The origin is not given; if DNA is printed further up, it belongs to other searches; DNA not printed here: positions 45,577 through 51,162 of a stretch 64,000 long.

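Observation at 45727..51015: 1762-aa single-polypeptide BC-BCCP-CT carboxylase (eukaryote-type ACC layout) in a bacterial genome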

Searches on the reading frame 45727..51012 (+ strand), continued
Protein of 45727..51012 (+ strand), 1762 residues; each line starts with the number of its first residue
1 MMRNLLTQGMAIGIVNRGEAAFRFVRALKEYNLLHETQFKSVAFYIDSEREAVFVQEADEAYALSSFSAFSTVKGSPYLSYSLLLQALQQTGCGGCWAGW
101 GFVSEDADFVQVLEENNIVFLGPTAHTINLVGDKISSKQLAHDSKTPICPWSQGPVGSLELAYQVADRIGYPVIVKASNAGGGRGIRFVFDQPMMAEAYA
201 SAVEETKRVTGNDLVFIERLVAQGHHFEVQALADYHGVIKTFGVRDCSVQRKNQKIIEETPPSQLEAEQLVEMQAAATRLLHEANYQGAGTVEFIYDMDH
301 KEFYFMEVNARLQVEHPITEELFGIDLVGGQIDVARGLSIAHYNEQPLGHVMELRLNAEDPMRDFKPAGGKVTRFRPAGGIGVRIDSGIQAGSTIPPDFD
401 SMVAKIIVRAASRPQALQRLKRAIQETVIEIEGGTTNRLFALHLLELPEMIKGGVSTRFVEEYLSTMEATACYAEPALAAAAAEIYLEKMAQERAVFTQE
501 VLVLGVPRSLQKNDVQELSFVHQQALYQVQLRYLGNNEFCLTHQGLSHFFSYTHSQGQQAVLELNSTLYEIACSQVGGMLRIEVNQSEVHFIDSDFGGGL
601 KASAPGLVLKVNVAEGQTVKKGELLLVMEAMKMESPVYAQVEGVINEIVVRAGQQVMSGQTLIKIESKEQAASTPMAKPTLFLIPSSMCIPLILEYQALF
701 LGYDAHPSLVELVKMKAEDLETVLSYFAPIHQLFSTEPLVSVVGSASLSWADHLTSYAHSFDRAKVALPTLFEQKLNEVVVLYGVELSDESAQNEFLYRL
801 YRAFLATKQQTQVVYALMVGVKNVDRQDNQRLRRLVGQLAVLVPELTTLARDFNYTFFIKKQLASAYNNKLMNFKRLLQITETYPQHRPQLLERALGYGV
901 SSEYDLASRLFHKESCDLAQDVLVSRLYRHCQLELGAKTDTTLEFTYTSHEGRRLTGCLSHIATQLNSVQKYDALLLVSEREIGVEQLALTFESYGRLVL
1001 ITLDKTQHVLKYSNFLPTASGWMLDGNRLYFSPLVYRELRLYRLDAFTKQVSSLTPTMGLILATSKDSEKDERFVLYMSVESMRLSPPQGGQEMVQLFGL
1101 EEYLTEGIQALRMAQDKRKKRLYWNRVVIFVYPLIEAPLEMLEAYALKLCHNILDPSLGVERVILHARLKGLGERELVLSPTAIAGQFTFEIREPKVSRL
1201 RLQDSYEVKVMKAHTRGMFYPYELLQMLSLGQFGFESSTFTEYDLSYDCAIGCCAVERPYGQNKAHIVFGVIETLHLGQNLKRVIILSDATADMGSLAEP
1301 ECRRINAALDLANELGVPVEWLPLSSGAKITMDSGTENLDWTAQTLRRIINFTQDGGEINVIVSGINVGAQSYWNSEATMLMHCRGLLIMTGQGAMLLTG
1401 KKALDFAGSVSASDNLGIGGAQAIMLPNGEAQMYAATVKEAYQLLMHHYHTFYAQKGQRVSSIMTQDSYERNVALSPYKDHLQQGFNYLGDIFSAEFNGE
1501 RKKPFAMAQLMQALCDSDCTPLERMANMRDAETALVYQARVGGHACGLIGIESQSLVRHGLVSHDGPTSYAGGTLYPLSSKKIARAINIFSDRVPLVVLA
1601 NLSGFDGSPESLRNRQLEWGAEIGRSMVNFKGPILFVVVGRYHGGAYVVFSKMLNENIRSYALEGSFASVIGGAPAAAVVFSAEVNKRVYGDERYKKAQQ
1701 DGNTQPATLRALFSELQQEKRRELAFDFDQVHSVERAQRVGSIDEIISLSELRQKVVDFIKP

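Call 7: search_solved_structures(query=window:45727-51012:+, max_evalue=0.001)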
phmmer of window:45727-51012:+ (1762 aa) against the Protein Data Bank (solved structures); distinct sequences matched with E-value up to 0.001: 120 (the best 60 are shown).
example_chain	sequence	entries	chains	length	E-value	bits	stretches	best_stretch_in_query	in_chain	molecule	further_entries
5mlk_A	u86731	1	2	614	2e-99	337.2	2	12-448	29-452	Acetyl-COA carboxylase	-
30hu_A3a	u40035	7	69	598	4.4e-97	329.5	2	12-453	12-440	Biotin-dependent acyl-coenzyme A carboxylase alpha3 subunit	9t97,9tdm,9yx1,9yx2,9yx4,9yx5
4mv1_A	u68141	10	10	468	2e-95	324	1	12-465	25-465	Biotin carboxylase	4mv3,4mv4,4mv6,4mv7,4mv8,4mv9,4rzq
3u9s_A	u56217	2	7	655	6.5e-94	319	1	14-667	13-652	Methylcrotonyl-CoA carboxylase, alpha-subunit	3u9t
9tps_G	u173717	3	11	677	1.4e-93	317.9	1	12-666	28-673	Biotin carboxylase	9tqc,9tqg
6ybp_G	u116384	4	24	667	6e-93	315.8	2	13-464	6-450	Propionyl-CoA carboxylase alpha subunit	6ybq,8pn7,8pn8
2vpq_A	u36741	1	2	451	2.7e-92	313.6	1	13-462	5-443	ACETYL-COA CARBOXYLASE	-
8hz5_A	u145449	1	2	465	9.1e-92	311.8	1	13-467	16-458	Biotin carboxylase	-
9yx0_D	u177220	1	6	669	1.2e-91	311.4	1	12-670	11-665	biotin carboxylase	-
9wkr_A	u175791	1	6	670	1.7e-91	310.9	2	13-462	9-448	Propionyl-CoA carboxylase alpha chain, mitochondrial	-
2c00_A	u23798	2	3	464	1.8e-91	310.9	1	13-465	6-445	BIOTIN CARBOXYLASE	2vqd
7ybu_A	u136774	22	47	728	2.4e-91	310.5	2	13-462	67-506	Propionyl-CoA carboxylase alpha chain, mitochondrial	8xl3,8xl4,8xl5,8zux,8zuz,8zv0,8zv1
3jzf_A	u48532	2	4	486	9.8e-91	308.4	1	12-470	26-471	Biotin carboxylase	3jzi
3rup_A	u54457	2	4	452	2.3e-90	307.2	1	12-467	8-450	Biotin carboxylase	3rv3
1bnc_A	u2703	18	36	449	2.4e-90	307.1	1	12-467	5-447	BIOTIN CARBOXYLASE | ACETYL-COA CARBOXYLASE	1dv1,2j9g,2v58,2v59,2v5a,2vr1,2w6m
5csk_A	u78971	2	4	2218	1.1e-82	281.8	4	156-340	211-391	Acetyl-CoA carboxylase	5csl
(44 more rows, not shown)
